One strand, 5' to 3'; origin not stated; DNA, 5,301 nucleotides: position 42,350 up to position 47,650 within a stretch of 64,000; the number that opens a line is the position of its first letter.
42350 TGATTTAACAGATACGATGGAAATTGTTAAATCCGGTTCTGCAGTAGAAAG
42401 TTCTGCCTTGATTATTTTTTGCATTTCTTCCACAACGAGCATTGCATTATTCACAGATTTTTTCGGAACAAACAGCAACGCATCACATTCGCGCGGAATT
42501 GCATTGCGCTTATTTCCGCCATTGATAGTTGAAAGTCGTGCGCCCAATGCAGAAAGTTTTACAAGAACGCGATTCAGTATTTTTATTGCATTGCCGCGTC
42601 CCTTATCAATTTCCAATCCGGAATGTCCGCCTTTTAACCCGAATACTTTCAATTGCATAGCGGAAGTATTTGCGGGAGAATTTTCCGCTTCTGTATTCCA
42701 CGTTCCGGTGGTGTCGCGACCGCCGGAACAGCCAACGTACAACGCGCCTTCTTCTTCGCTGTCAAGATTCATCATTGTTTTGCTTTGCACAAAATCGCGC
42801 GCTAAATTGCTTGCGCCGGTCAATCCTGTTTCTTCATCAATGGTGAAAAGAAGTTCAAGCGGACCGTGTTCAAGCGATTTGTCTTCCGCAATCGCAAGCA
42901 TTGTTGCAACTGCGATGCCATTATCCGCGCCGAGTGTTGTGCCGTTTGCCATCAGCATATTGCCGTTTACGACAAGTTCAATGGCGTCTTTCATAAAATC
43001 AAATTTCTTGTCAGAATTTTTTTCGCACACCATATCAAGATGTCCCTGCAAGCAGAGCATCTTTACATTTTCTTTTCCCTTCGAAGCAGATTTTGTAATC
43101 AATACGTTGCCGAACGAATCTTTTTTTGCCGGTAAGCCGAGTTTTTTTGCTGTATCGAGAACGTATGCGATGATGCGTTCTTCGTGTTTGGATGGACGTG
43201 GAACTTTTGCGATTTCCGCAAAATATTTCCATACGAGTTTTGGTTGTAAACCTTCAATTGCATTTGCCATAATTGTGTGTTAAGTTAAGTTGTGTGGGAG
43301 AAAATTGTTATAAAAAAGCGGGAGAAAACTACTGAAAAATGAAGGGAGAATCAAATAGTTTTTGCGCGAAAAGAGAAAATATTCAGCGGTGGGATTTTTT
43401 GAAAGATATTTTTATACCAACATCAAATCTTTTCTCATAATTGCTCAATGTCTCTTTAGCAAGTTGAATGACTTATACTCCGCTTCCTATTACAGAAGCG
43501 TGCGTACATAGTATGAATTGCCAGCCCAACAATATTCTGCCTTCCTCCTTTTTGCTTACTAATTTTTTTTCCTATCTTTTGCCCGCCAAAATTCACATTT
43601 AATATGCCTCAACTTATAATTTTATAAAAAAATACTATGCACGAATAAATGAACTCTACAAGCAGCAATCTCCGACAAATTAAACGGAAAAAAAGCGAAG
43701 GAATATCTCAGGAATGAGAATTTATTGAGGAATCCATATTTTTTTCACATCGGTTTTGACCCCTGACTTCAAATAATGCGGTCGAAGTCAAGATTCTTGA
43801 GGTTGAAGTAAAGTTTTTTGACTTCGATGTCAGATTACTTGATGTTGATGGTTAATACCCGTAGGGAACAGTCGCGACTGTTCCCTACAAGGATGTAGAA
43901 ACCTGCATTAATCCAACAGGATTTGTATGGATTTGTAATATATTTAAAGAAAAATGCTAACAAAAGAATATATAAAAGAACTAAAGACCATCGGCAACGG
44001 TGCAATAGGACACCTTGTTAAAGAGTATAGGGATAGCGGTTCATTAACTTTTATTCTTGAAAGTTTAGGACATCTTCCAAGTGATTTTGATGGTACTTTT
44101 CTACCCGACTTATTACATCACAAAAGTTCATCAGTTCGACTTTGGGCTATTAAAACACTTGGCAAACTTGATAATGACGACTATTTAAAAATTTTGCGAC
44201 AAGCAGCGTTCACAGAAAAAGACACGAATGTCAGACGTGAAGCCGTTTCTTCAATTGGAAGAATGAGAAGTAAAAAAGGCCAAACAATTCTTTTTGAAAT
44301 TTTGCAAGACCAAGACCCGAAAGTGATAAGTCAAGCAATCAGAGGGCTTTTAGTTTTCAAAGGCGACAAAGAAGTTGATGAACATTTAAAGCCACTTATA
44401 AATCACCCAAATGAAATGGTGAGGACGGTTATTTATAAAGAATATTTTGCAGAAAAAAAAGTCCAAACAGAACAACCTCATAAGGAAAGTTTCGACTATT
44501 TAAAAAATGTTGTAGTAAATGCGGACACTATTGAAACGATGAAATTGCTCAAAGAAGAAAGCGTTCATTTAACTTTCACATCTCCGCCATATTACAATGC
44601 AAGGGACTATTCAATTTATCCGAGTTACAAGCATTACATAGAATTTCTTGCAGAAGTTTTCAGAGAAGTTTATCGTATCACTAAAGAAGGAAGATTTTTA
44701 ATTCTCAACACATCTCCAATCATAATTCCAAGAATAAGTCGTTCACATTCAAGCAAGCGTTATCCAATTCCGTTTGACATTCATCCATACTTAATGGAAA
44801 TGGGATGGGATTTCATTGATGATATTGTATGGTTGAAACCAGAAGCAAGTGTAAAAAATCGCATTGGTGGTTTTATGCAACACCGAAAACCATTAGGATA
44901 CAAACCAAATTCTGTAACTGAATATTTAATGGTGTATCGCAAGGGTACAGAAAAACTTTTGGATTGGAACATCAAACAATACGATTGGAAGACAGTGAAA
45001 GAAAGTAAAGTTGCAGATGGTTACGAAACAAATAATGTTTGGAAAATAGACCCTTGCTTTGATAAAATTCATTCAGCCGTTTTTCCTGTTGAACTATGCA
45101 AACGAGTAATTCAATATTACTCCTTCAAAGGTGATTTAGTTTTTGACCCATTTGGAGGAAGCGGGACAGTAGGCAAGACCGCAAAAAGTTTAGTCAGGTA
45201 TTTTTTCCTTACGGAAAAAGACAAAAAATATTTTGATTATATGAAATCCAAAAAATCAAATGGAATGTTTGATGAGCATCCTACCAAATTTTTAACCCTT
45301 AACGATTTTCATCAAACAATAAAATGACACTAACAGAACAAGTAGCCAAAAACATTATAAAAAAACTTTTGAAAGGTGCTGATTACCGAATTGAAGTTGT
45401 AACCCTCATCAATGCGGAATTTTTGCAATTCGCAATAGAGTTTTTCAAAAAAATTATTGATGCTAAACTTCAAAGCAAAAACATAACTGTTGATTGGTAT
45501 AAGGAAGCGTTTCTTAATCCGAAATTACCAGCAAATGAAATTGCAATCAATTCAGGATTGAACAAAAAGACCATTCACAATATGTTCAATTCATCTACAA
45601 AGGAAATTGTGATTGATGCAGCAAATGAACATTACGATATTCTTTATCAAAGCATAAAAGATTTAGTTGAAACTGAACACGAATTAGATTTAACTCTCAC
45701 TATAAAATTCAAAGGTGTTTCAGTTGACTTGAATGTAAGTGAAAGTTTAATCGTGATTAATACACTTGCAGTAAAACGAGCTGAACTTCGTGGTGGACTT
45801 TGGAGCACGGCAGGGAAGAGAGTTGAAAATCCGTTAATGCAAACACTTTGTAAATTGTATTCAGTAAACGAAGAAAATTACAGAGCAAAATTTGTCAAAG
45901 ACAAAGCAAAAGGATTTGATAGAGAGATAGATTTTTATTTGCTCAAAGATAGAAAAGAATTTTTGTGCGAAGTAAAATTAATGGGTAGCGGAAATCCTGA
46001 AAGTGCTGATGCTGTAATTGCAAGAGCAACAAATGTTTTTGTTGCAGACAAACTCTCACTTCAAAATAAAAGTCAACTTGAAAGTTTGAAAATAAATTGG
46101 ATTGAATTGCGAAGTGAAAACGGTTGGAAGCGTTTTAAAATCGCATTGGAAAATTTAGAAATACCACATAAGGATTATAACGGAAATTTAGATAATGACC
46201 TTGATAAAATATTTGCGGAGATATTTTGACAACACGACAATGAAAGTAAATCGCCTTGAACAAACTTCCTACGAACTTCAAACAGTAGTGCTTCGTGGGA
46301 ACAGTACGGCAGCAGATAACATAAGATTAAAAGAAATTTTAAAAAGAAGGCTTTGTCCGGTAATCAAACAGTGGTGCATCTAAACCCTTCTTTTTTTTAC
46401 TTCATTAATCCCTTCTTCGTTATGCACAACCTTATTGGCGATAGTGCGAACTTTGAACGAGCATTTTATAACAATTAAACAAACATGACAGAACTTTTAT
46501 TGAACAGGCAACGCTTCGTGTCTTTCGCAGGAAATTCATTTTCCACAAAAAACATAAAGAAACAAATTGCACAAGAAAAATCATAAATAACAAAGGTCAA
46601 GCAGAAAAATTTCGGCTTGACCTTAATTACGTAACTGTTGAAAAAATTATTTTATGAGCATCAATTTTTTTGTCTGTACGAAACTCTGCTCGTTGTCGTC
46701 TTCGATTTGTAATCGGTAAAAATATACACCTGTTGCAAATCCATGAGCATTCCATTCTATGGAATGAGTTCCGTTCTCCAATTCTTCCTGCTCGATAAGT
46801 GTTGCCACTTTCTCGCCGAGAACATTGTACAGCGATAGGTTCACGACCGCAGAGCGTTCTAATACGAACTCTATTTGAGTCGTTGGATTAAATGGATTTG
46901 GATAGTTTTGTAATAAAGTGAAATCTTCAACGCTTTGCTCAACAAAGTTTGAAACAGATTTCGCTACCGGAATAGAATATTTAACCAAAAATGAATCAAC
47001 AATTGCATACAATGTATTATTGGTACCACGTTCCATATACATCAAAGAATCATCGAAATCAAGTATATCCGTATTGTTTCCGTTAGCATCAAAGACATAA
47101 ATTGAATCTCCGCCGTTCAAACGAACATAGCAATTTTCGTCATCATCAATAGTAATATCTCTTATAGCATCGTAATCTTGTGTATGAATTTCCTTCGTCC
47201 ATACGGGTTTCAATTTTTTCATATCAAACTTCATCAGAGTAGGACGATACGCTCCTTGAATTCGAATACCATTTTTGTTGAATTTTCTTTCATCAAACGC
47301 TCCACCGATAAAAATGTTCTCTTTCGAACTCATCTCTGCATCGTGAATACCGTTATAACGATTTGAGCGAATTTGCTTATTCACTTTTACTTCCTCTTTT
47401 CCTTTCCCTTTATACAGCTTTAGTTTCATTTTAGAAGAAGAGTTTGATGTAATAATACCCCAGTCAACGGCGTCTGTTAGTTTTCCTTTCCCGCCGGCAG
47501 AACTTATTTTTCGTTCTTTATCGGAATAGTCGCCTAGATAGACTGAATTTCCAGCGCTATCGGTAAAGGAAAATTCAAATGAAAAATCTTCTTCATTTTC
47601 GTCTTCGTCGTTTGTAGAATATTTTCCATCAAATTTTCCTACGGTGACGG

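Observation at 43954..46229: HEAT-repeat-fused amino-methyltransferase with an overlapping PD-(D/E)xK-like gene: atypical RM-like or candidate novel system in an AT-rich island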

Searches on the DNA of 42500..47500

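Call 10: search_rna_families(source=window, start=42500, end=47500, threshold=evalue, max_evalue=1)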
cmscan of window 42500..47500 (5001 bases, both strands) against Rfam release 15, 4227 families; matches with E-value up to 1: 1.
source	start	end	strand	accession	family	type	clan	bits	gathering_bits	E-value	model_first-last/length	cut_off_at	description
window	46508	46565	-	RF03590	mir-2009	Gene; miRNA;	-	20.2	90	0.92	1-83/83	no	mir-2009 microRNA precursor family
